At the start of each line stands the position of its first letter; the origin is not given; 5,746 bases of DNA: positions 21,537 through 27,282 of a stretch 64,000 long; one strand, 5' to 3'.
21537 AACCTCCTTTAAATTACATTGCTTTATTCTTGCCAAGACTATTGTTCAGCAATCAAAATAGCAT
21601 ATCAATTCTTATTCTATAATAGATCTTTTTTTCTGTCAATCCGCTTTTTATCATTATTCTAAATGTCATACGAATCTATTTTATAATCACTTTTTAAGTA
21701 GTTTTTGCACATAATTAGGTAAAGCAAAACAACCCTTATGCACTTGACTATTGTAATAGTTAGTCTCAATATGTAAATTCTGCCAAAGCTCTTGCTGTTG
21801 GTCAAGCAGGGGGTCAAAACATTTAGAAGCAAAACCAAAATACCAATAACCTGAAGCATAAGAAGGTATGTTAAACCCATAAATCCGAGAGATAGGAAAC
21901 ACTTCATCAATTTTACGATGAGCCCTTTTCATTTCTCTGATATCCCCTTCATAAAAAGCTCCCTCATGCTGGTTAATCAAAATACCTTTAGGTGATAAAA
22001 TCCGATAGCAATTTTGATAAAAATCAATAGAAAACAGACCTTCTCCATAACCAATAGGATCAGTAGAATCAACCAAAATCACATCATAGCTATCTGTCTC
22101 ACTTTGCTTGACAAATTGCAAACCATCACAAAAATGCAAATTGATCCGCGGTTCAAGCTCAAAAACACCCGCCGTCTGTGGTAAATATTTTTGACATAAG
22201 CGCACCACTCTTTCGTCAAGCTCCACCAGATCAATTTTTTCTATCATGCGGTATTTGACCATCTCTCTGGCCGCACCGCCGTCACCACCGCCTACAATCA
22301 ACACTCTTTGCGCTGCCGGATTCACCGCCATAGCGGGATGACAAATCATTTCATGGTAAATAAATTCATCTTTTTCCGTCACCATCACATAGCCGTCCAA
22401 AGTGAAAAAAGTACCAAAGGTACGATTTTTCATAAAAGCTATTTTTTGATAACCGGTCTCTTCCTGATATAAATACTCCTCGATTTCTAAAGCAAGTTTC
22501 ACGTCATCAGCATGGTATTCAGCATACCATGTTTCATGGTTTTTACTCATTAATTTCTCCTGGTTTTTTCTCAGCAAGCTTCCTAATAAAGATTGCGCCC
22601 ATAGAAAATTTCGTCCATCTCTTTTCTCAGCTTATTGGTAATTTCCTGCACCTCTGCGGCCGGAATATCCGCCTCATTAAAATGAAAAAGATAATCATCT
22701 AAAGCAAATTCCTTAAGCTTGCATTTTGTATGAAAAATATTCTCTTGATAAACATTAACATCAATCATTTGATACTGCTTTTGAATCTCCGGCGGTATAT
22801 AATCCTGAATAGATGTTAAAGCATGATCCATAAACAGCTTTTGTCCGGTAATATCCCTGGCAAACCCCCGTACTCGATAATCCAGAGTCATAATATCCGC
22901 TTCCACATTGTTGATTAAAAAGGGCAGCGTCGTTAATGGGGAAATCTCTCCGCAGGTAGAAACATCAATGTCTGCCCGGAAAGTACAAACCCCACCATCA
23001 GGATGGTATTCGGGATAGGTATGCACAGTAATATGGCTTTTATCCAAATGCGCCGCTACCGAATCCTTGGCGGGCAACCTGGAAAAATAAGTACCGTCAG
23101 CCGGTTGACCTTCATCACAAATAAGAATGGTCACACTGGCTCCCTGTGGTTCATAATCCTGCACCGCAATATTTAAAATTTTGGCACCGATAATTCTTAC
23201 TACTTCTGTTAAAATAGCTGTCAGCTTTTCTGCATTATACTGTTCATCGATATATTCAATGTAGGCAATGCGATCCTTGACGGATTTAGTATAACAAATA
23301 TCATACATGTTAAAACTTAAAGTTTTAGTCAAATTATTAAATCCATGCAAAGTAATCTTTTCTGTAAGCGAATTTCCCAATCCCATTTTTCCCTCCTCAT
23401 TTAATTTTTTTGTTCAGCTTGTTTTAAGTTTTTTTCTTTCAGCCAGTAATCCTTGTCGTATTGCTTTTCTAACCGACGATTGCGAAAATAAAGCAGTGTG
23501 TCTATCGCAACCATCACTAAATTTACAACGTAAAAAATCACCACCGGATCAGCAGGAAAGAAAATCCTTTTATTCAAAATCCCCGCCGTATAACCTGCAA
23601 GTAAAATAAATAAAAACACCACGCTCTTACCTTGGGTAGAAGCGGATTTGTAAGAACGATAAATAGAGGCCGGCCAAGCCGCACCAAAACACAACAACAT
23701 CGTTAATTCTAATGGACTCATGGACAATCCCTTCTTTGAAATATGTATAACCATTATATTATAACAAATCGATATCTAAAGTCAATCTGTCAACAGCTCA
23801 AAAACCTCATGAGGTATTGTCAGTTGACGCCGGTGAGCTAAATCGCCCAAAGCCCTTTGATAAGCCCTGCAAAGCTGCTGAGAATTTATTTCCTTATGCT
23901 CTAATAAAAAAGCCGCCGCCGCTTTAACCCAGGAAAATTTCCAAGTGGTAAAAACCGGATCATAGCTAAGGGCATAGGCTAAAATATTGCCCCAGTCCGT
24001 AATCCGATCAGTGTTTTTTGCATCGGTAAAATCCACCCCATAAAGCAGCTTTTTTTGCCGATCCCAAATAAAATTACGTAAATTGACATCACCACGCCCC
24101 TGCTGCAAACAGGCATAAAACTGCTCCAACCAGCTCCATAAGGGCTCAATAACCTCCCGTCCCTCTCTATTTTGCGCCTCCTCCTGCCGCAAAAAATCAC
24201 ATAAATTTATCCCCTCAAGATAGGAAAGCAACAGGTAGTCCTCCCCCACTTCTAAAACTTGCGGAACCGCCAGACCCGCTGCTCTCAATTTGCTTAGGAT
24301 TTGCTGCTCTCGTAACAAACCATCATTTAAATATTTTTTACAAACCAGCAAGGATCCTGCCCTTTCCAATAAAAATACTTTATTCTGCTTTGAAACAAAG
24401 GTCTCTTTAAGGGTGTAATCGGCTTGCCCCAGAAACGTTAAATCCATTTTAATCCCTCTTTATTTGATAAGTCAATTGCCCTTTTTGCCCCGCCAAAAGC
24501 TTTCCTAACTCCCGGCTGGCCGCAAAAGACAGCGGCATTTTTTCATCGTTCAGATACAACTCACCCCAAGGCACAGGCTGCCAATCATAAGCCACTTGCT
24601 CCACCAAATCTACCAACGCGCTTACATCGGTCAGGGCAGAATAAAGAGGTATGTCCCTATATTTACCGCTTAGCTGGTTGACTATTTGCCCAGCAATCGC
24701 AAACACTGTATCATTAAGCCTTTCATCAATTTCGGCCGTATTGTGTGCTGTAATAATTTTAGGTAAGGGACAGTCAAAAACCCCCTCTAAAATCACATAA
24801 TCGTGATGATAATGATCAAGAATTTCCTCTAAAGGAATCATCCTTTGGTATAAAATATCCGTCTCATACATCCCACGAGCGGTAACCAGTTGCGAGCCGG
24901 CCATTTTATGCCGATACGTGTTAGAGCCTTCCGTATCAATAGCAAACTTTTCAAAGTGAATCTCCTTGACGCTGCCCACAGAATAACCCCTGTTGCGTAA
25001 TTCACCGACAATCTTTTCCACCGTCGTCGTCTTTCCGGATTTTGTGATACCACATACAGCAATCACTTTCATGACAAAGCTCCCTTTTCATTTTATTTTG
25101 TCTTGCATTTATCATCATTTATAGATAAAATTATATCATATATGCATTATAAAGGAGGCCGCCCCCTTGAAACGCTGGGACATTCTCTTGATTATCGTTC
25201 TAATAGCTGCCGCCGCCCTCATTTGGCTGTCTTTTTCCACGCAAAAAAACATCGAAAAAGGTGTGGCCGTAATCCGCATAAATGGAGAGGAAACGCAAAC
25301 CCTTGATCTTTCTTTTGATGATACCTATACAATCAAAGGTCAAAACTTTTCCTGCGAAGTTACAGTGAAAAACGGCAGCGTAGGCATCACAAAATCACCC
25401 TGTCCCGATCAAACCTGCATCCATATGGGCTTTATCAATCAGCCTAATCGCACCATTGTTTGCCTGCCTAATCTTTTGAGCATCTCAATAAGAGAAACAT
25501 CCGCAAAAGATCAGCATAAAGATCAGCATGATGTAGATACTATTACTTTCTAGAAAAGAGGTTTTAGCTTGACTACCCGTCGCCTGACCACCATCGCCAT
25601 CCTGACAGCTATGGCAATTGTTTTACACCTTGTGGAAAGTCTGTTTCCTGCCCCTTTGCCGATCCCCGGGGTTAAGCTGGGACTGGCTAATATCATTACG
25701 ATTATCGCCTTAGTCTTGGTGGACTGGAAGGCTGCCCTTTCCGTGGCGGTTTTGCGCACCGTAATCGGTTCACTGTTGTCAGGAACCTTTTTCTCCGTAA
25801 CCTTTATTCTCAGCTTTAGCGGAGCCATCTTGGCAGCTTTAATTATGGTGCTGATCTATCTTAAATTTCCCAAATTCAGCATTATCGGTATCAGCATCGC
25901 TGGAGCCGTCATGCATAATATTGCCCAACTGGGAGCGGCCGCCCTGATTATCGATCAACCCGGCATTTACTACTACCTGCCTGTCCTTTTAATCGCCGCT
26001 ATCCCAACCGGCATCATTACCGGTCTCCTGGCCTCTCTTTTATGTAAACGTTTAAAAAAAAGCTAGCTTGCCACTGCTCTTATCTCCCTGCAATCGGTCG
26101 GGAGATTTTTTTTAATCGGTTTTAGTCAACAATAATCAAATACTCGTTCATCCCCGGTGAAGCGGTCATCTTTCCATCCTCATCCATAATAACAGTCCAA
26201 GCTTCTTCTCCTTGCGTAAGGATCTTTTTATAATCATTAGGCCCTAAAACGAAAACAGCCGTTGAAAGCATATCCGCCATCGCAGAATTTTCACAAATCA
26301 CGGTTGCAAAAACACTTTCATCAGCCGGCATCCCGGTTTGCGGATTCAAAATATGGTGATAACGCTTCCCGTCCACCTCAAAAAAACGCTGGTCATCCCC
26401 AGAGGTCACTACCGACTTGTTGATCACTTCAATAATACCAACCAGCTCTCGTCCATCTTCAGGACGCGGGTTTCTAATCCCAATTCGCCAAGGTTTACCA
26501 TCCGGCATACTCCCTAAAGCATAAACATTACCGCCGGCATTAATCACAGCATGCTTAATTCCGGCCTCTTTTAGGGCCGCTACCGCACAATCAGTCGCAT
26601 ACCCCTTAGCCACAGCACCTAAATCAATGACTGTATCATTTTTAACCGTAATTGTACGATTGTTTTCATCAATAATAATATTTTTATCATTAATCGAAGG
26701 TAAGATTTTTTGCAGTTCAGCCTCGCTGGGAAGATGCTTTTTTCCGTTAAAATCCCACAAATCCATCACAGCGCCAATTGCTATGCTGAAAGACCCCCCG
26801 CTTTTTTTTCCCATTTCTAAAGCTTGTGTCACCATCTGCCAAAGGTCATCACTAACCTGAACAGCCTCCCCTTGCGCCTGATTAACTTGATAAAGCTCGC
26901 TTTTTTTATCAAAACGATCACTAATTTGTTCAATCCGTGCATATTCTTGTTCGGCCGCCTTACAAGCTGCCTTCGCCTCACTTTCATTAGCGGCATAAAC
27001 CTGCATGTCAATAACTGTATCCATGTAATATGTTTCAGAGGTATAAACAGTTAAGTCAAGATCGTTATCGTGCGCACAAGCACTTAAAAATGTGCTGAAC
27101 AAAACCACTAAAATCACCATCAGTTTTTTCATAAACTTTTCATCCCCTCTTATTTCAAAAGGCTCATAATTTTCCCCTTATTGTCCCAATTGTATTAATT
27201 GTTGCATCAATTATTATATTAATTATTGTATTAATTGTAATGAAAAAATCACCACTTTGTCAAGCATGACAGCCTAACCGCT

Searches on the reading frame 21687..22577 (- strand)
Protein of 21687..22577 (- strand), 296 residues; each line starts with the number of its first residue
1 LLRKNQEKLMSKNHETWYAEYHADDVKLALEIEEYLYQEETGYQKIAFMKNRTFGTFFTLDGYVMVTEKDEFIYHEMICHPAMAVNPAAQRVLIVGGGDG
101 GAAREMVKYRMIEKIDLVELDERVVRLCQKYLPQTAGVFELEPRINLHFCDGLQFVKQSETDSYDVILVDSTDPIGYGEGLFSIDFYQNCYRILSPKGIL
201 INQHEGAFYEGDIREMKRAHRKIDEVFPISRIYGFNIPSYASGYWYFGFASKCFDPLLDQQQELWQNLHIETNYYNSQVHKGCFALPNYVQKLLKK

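Call 81: search_protein_families(library=pfam, proteins=[window:21687-22577:-], max_evalue=0.001)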
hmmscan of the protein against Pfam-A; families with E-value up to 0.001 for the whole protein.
window:21687-22577:- (296 aa): 3 families
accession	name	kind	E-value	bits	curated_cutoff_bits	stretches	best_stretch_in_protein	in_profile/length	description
PF01564.23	Spermine_synth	-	2.1e-52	177.8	22.9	1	71-253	1-179/186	Spermine/spermidine synthase domain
PF17284.7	Spermine_synt_N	-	7.9e-13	48.5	22.1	1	17-68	2-53/53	Spermidine synthase tetramerisation domain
PF05891.18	Methyltransf_PK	-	0.00057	19.9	27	1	90-204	57-161/218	AdoMet dependent proline di-methyltransferase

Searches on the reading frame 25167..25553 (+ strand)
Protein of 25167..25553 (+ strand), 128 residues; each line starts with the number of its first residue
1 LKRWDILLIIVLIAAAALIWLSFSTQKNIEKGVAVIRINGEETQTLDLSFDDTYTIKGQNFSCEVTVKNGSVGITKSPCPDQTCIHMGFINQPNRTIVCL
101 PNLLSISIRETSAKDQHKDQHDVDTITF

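Call 81: search_protein_families(library=pfam, proteins=[window:25167-25553:+], max_evalue=0.001)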
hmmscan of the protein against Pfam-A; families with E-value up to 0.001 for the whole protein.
window:25167-25553:+ (128 aa): 1 family
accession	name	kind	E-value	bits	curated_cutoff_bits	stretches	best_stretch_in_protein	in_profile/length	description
PF07009.16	NusG_II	-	6.2e-27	94.3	29.6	1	9-110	2-105/107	NusG domain II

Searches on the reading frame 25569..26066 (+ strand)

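Call 81: search_protein_families(library=pfam, proteins=[window:25569-26066:+], max_evalue=0.001)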
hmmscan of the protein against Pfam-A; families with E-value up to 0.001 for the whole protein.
window:25569-26066:+ (165 aa): 2 families
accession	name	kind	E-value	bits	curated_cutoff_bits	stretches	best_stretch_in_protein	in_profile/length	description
PF07456.16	Hpre_diP_synt_I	-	6.6e-48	162.9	30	1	12-157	1-146/147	Heptaprenyl diphosphate synthase component I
PF12822.12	ECF_trnsprt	-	1.6e-10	41.7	30.7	1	4-159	1-165/169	ECF transporter, substrate-specific component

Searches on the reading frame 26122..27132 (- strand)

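Call 81: search_protein_families(library=pfam, proteins=[window:26122-27132:-], max_evalue=0.001)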
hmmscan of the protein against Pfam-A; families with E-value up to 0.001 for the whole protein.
window:26122-27132:- (336 aa): 1 family
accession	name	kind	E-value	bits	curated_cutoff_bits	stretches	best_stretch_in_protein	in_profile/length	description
PF02424.20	ApbE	-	1.7e-85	287.2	25.6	1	37-309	1-259/266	ApbE family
